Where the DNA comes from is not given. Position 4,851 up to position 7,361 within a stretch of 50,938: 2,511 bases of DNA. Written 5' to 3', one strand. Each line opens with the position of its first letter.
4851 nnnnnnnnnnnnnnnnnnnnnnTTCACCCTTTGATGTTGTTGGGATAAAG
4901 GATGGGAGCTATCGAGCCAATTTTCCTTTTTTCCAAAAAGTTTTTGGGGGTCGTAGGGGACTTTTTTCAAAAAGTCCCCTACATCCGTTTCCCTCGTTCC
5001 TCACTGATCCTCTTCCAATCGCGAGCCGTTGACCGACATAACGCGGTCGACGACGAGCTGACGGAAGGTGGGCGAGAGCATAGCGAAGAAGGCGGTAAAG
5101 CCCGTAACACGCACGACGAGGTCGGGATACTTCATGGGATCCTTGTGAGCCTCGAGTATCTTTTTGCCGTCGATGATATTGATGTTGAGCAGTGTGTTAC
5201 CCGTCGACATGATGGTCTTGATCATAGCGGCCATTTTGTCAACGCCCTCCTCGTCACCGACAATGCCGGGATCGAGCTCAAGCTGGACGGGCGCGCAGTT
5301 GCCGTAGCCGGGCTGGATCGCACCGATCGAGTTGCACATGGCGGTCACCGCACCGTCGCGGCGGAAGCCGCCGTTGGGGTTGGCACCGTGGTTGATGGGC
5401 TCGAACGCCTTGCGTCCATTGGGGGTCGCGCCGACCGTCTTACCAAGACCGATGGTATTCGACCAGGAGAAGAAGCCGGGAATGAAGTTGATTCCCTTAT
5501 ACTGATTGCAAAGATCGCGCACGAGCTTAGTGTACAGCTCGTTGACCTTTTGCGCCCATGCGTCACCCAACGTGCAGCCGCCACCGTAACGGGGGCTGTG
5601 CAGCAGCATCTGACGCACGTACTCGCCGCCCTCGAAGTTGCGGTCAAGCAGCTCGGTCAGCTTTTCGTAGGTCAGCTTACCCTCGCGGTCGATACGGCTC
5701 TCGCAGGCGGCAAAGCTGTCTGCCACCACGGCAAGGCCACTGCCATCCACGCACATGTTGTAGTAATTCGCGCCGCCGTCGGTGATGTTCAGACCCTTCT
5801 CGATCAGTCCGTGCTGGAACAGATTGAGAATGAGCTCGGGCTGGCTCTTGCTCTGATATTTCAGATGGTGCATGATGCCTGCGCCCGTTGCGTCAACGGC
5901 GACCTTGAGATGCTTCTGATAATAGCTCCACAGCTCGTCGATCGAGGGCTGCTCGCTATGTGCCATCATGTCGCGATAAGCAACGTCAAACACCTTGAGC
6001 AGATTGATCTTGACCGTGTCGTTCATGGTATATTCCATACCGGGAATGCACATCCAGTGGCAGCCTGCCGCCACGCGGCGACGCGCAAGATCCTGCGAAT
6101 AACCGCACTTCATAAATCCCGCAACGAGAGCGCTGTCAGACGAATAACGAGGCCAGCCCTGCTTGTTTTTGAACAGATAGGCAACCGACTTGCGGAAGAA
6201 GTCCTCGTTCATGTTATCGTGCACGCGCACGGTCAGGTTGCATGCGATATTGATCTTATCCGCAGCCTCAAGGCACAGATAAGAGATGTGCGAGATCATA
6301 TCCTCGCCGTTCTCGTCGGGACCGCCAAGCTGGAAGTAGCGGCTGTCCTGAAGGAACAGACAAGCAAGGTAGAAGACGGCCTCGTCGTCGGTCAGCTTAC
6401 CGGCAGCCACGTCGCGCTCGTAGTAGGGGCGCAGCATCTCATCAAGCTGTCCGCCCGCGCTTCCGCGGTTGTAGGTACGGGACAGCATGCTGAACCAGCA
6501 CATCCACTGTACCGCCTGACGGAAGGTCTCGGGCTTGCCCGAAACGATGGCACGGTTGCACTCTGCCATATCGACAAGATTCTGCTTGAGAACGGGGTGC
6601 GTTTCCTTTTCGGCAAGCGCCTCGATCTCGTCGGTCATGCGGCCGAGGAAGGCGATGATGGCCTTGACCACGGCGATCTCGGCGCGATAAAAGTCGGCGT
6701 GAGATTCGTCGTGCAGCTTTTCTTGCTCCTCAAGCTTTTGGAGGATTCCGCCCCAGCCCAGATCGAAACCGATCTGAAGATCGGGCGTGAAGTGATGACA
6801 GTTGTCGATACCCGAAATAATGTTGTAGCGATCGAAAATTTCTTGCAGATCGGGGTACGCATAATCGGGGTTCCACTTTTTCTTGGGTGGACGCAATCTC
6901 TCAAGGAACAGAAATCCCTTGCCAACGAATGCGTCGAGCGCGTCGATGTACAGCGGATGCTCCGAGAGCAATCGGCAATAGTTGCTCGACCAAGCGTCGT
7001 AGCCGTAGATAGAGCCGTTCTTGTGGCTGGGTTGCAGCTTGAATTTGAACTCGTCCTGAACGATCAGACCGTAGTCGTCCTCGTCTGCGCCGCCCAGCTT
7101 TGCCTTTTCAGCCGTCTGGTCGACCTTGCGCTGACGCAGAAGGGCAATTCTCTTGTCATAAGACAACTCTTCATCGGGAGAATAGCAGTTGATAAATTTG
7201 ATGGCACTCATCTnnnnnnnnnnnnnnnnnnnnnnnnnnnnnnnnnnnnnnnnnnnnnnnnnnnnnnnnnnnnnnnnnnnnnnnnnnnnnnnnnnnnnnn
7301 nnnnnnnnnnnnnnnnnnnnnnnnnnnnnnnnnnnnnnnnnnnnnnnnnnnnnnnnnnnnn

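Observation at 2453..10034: Glycyl-radical-enzyme locus whose partner enzymes are of the cyclitol / keto-sugar type: candidate undescribed anaerobic pathway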

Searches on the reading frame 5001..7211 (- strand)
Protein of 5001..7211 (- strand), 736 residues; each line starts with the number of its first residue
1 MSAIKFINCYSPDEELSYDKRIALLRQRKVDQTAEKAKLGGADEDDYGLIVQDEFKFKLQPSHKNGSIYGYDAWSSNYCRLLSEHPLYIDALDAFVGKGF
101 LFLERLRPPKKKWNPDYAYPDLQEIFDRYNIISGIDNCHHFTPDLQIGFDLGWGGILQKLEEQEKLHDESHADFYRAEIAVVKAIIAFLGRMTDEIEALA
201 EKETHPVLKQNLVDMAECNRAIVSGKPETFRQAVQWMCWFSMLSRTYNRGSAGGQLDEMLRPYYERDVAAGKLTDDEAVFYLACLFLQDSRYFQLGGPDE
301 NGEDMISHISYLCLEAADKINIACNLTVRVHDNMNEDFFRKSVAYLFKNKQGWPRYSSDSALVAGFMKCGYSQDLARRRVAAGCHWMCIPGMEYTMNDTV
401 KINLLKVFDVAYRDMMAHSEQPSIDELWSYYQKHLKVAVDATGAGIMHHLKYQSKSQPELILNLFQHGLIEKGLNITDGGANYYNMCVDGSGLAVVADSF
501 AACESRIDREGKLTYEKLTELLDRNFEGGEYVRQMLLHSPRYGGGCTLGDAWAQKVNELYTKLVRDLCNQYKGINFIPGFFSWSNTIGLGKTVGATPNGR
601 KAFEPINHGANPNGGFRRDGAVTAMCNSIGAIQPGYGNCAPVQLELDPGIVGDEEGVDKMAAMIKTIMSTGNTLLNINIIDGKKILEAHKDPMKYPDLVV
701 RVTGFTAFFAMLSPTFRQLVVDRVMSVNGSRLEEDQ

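Call 3: search_protein_families(library=pfam, proteins=[window:5001-7211:-], max_evalue=0.001)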
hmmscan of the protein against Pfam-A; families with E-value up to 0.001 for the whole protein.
window:5001-7211:- (736 aa): 2 families
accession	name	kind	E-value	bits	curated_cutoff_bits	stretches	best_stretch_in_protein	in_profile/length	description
PF02901.20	PFL-like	-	3.9e-97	326.9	24.3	1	140-590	159-647/647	Pyruvate formate lyase-like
PF01228.26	Gly_radical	-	2.6e-14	54.1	22.2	1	608-709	3-105/106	Glycine radical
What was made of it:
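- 5001..7211 (-): Glycyl radical enzyme (736 aa) of a new 'CxW' clade. Gly704 sits in RVTGF. The catalytic Cys384 sits in the loop AAG-C-H-W-MCIPG. PFL-like at 326.9 bits and Gly_radical at 54.1 bits (call 3).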

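Call 5: search_protein_families(library=ncbifam, proteins=[window:5001-7211:-], max_evalue=0.001)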
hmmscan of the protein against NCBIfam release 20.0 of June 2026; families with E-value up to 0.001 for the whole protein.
window:5001-7211:- (736 aa): 12 families
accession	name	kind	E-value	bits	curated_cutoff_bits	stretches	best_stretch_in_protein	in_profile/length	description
TIGR01774.1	PFL2-3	subfamily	9.7e-81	272.1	678.2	2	294-724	339-782/786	formate C-acetyltransferase/glycerol dehydratase family glycyl radical enzyme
NF007437.0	PRK09983.1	equivalog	3.4e-64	217.2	1109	1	142-723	158-760/765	formate C-acetyltransferase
NF048011.1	SfplDhtHpsGDes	equivalog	1.8e-63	215.1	1000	2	295-724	371-817/821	(2S)-3-sulfopropanediol dehydratase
NF043068.1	glycl_HYPD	equivalog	3.1e-61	207.4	1100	2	294-724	339-780/784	trans-4-hydroxy-L-proline dehydratase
TIGR04394.1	choline_CutC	equivalog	3.2e-57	194.7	1050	1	163-725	189-785/789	choline trimethylamine-lyase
NF048009.1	SfplDhtHpfGKleb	equivalog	2.1e-54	184.9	1000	1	140-723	184-819/824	(2S)-3-sulfopropanediol dehydratase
NF033718.1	indole_decarb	equivalog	3.5e-33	114.8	1100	2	533-723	674-863/868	indoleacetate decarboxylase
NF033715.1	glycyl_HPDL_Lrg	equivalog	2.7e-32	111.5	1150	2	172-282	269-381/901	4-hydroxyphenylacetate decarboxylase large subunit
TIGR01255.1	pyr_form_ly_1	equivalog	1.9e-20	73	994.2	1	486-725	507-740/744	formate C-acetyltransferase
NF038360.1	rad_fix_GrcA3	exception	7.8e-10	38.7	158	1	654-724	3-73/78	autonomous glycyl radical cofactor GrcA3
NF008341.1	PRK11127.1-1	equivalog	3.8e-07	30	145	1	666-723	17-74/80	autonomous glycyl radical cofactor GrcA2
TIGR04365.1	spare_glycyl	equivalog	9.8e-07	29.1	170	1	667-725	64-122/126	autonomous glycyl radical cofactor GrcA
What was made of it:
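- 5001..7211 (-): All equivalog models fall below cut-off (call 5).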

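Call 6: search_solved_structures(query=window:5001-7211:-, max_evalue=0.001)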
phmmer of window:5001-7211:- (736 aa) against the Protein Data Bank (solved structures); distinct sequences matched with E-value up to 0.001: 36.
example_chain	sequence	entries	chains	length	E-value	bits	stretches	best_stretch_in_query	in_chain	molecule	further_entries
2f3o_A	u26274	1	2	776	3.3e-54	187.4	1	160-724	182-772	pyruvate formate-lyase 2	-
8yjo_A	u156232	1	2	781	2.5e-52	181.1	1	152-723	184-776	Probable dehydratase PflD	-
9f3w_A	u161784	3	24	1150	2.1e-51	178.1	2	165-724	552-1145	Choline trimethylamine-lyase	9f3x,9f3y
7vua_A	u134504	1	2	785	4.5e-51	177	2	292-725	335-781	HplG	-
6vxc_A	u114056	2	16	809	6.2e-50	173.2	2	292-724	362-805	Trans-4-hydroxy-L-proline dehydratase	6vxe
8iof_A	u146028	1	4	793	1.1e-48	169.2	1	154-724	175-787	Benzylsuccinate synthase alpha subunit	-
5ymr_B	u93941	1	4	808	5.7e-48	166.7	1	170-721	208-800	Formate acetyltransferase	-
6lon_B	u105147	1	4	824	6e-48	166.7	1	173-724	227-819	PFL2/glycerol dehydratase family glycyl radical enzyme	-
1r8w_A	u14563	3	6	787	6.1e-47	163.3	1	142-723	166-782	glycerol dehydratase | B12-independent glycerol dehydratase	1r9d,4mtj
7kq3_A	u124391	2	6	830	2.5e-46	161.3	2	294-721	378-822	Isethionate sulfite-lyase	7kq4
5i2a_A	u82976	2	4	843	2.7e-46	161.2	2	530-724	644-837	Diol-dehydratase | Diol dehydratase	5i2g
5fav_A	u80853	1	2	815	5e-46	160.3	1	159-725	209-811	Choline trimethylamine-lyase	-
9ht9_A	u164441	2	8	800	5.4e-46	160.2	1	168-725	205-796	Choline trimethylamine-lyase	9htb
9r0v_A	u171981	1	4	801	5.4e-46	160.2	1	168-725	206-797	Choline trimethylamine-lyase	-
6vue_A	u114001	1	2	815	6e-46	160.1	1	168-725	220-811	Choline trimethylamine-lyase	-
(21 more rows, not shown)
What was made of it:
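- On X-succinate synthases: Sequence matches to BSS and MASS are weak (66-75 bits, call 6).
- Closest known: GRE isomerases YbiW and PflD. Same: PflD is among the two best solved-structure matches (181 bits, call 6).
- The best PDB hits are about 181-187 bits (call 6). The His140 to glycerol-dehydratase His164 equivalence is extrapolated from alignment end-points (call 6). PflD is among the two closest solved GREs (call 6).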

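Call 11: find_homologous_proteins(query=window:5001-7211:-, max_evalue=1e-10)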
Query window:5001-7211:- (736 aa): 2046 proteins with E <= 1e-10 among 8000 candidates; the best 120 are listed.
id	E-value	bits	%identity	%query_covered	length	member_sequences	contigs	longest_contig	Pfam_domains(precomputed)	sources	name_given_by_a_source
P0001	0.0e+0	1669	95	100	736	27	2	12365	PF02901.21,PF01228.27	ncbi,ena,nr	ncbi:MAG: formate acetyltransferase [Clostridia bacterium]|nr:formate acetyltransferase [Clostridia 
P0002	0.0e+0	1386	79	100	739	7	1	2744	PF02901.21,PF01228.27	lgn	-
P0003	0.0e+0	1375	79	99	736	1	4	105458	PF02901.21,PF01228.27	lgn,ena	-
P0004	0.0e+0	1374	78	99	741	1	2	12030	PF02901.21,PF01228.27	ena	-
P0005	0.0e+0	1374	78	99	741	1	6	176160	PF02901.21,PF01228.27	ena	-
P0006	0.0e+0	1373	78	99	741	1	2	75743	PF02901.21,PF01228.27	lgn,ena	-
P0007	0.0e+0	1367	79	100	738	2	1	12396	PF02901.21,PF01228.27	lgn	-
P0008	0.0e+0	1364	77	100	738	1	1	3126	PF02901.21,PF01228.27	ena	-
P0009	0.0e+0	1363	78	100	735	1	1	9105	PF02901.21,PF01228.27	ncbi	-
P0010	0.0e+0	1363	78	100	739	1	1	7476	PF02901.21,PF01228.27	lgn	-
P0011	0.0e+0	1362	78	99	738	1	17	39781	PF02901.21,PF01228.27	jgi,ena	-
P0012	0.0e+0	1361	78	100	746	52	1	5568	PF02901.21,PF01228.27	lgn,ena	-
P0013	0.0e+0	1361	78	100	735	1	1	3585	PF02901.21,PF01228.27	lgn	-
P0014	0.0e+0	1360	78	99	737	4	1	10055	PF02901.21,PF01228.27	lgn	-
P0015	0.0e+0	1359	78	99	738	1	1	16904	PF02901.21,PF01228.27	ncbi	-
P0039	0.0e+0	1353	78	99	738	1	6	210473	PF02901.21,PF01228.27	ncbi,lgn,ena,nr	ncbi:MAG: formate acetyltransferase [Lachnospiraceae bacterium]|nr:formate acetyltransferase [Lachno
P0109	0.0e+0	1321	76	99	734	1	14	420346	PF02901.21,PF01228.27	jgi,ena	-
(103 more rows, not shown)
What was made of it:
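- Public annotations call its homologues 'formate acetyltransferase' (call 11).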

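Call 12: find_encoding_contigs(protein=P0039, flank=10000, max_places=3)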
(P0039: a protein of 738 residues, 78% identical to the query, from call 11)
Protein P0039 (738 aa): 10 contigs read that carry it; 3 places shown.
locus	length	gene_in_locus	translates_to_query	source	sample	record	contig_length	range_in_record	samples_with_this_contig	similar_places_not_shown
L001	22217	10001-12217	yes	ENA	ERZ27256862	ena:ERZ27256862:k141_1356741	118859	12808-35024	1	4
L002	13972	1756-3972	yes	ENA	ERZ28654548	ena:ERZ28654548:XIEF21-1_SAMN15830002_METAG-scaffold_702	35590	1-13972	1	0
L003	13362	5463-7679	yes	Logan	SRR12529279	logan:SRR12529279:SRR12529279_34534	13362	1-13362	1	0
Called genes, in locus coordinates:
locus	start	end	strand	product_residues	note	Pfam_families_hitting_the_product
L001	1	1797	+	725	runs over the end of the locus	PF08531:Bac_rhamnosid_N, PF05592:Bac_rhamnosid, PF17389:Bac_rhamnosid6H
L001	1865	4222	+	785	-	PF06165:GH94_b-supersand, PF17167:Glyco_hydro_94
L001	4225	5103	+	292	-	PF01263:Aldose_epim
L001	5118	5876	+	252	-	PF00756:Esterase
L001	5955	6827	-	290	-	PF07883:Cupin_2 (faint), PF12833:HTH_18, PF00165:HTH_AraC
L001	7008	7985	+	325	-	PF01408:GFO_IDH_MocA, PF02894:GFO_IDH_MocA_C, PF22725:GFO_IDH_MocA_C3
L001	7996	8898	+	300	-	PF13353:Fer4_12 (faint), PF04055:Radical_SAM, PF12797:Fer4_2 (faint), PF13237:Fer4_10, PF00037:Fer4 (weak), PF12838:Fer4_7, PF13187:Fer4_9 (weak), PF14697:Fer4_21, +1 more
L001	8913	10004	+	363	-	PF14607:GxDLY, PF14606:Lipase_GDSL_3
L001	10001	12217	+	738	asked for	PF02901:PFL-like, PF01228:Gly_radical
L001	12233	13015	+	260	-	-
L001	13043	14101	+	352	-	PF20511:PMI_typeI_cat (weak), PF21621:MPI_cupin_dom (faint)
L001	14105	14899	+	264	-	PF01261:AP_endonuc_2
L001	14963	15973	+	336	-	PF01408:GFO_IDH_MocA, PF02894:GFO_IDH_MocA_C, PF22725:GFO_IDH_MocA_C3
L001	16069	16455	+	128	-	PF07883:Cupin_2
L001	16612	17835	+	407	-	PF13173:AAA_14, PF13635:DUF4143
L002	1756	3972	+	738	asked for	PF02901:PFL-like, PF01228:Gly_radical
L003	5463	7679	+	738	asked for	PF02901:PFL-like, PF01228:Gly_radical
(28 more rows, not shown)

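Call 13: find_encoding_contigs(protein=P0109, flank=10000, max_places=3)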
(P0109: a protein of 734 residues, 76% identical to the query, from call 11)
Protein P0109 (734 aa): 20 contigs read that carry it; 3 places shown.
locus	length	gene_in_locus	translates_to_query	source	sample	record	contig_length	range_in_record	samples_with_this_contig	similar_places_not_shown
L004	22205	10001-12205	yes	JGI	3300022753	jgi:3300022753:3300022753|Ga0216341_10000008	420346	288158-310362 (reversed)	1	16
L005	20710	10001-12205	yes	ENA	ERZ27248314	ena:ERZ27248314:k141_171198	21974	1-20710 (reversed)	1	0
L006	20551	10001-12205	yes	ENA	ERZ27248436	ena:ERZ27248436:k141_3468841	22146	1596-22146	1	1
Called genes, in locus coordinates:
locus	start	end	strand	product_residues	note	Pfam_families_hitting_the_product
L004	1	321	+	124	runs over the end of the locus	-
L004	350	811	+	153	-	-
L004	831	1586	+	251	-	PF00533:BRCT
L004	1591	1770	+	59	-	-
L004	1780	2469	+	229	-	PF03692:CxxCxxCC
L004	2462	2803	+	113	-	-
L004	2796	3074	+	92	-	-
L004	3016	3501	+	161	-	-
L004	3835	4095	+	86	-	-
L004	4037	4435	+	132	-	-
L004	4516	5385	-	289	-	PF12833:HTH_18, PF00165:HTH_AraC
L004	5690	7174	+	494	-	PF00144:Beta-lactamase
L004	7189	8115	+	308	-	PF03547:Mem_trans, PF01758:SBF (weak)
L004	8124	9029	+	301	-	PF00881:Nitroreductase, PF14512:TM1586_NiRdase (weak), PF00881:Nitroreductase (weak)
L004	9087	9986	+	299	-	PF13353:Fer4_12 (weak), PF00037:Fer4, PF13237:Fer4_10, PF12837:Fer4_6 (weak), PF12838:Fer4_7, PF13187:Fer4_9, PF14697:Fer4_21 (weak), PF04055:Radical_SAM, +3 more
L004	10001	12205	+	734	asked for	PF02901:PFL-like, PF01228:Gly_radical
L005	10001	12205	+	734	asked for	PF02901:PFL-like, PF01228:Gly_radical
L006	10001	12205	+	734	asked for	PF02901:PFL-like, PF01228:Gly_radical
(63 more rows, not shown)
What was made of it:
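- SGNH and other esterases inside some operons (calls 12, 13).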

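Call 29: find_related_loci(query=window:5001-7211:-, collection=genome_contigs, flank=10000)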
Query window:5001-7211:- (736 aa) in genome_contigs; peptide patterns used: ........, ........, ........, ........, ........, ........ (x = any residue, [..] = any of these).
142 stretches matched a pattern; 99 encode a relative of the query (tblastn E <= 1e-3); the best 80 are kept; 80 distinct loci.
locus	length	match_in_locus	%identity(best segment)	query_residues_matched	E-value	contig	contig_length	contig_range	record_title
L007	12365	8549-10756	95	1-736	0e+0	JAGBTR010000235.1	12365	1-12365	MAG: Clostridia bacterium isolate RGIG9437 Yak_Cecum-2__c728197, whole genome shotgun sequence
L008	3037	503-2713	78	1-735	0e+0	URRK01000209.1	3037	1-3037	uncultured Ruminococcaceae bacterium isolate UMGS1279 genome assembly, contig: NODE_11565_length_3037_cov_2.966801, whol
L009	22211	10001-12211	78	1-735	0e+0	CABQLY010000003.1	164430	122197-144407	MAG TPA_asm: uncultured Ruminococcaceae bacterium isolate MGYG-HGUT-00704 genome assembly, contig: GUT_GENOME024564_3, w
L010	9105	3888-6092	78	1-734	0e+0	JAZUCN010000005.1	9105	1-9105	MAG: Oscillospiraceae bacterium isolate T1900045313_YK20190002.MAGScoT_cleanbin_000135 SGB_6259_k141_5831156, whole geno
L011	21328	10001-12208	78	1-733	0e+0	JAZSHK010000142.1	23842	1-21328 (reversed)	MAG: Acutalibacteraceae bacterium isolate T1900044575_TS20190041.MAGScoT_cleanbin_000041 SGB_487_k141_453883, whole geno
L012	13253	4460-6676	77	1-736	0e+0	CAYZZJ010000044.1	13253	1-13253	MAG TPA_asm: uncultured Ruminococcus sp. isolate SRP315200_co1_669 genome assembly, contig: NODE_9882_length_13253_cov_1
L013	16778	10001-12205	78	1-732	0e+0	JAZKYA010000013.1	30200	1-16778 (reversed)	MAG: Faecousia sp. isolate T1900045108_TC20190102.MAGScoT_cleanbin_000025 SGB_4790_k141_821433, whole genome shotgun seq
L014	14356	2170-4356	78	1-728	0e+0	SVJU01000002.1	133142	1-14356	MAG: Oscillospiraceae bacterium isolate SIG443 NODE_2860_length_133142_cov_2.558418, whole genome shotgun sequence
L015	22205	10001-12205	77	1-732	0e+0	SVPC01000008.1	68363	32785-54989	MAG: Oscillospiraceae bacterium isolate SIG581 NODE_9853_length_68363_cov_2.093221, whole genome shotgun sequence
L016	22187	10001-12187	78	1-728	0e+0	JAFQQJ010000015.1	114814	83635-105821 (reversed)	MAG: Clostridia bacterium isolate RGIG2055 Goat_Colon-2__c226247, whole genome shotgun sequence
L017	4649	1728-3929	77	1-732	0e+0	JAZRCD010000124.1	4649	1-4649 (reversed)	MAG: Ructibacterium sp. isolate T1900045120_TC20190114.MAGScoT_cleanbin_000020 SGB_4831_k141_2243466, whole genome shotg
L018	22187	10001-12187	78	1-728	0e+0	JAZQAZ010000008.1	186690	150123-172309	MAG: Clostridia bacterium isolate T1900044642_TS20190108.MAGScoT_cleanbin_000014 SGB_1279_k141_663331, whole genome shot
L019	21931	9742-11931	77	1-728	0e+0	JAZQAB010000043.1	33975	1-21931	MAG: Clostridia bacterium isolate T1900044643_TS20190109.MAGScoT_cleanbin_000032 SGB_1304_k141_211189, whole genome shot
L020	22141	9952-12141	77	1-728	0e+0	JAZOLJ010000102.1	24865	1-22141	MAG: Eubacteriales bacterium isolate T1900045655_YK20190349.MAGScoT_cleanbin_000010 SGB_8234_k141_805265, whole genome s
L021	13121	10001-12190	77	1-728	0e+0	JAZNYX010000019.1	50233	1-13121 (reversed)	MAG: Clostridia bacterium isolate T1900044773_TS20190239.MAGScoT_cleanbin_000029 SGB_2460_k141_890985, whole genome shot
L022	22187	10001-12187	78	1-728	0e+0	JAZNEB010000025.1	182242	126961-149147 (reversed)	MAG: Clostridia bacterium isolate T1900044723_TS20190189.MAGScoT_cleanbin_000019 SGB_1921_k141_979375, whole genome shot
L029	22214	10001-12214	76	1-736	0e+0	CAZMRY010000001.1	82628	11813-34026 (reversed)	MAG TPA_asm: uncultured Eubacteriales bacterium isolate SRP315200_co1_798 genome assembly, contig: NODE_155_length_82628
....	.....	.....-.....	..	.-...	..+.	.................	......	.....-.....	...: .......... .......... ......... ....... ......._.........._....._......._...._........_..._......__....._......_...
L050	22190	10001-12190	73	4-731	0e+0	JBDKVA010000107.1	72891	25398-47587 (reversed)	MAG: Clostridiaceae bacterium isolate 8_bin.75 c_000000754805, whole genome shotgun sequence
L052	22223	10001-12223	73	1-734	0e+0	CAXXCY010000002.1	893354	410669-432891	MAG: Candidatus Limiplasma sp. isolate 979407bb-272e-4446-819c-3509f5a663f0 genome assembly, contig: contig_2, whole gen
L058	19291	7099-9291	71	1-729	0e+0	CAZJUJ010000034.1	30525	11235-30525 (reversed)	MAG TPA_asm: uncultured Oscillospiraceae bacterium isolate SRP313737_co1_185 genome assembly, contig: NODE_2386_length_3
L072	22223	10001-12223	62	1-736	0e+0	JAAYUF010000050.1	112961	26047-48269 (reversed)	MAG: Clostridiales bacterium isolate AS27yjCOA_138 68688_AS27, whole genome shotgun sequence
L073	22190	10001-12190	62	1-729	0e+0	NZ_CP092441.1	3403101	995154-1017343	Chakrabartyella piscis strain BP5G chromosome, complete genome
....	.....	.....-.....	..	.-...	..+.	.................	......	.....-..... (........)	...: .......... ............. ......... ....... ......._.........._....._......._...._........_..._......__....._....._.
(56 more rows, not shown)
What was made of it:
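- Hosts span Clostridia, Spirochaetota, Kiritimatiellae, Lentisphaeria and Verrucomicrobia (call 29). The habitat is herbivore gut and digesters (call 29).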
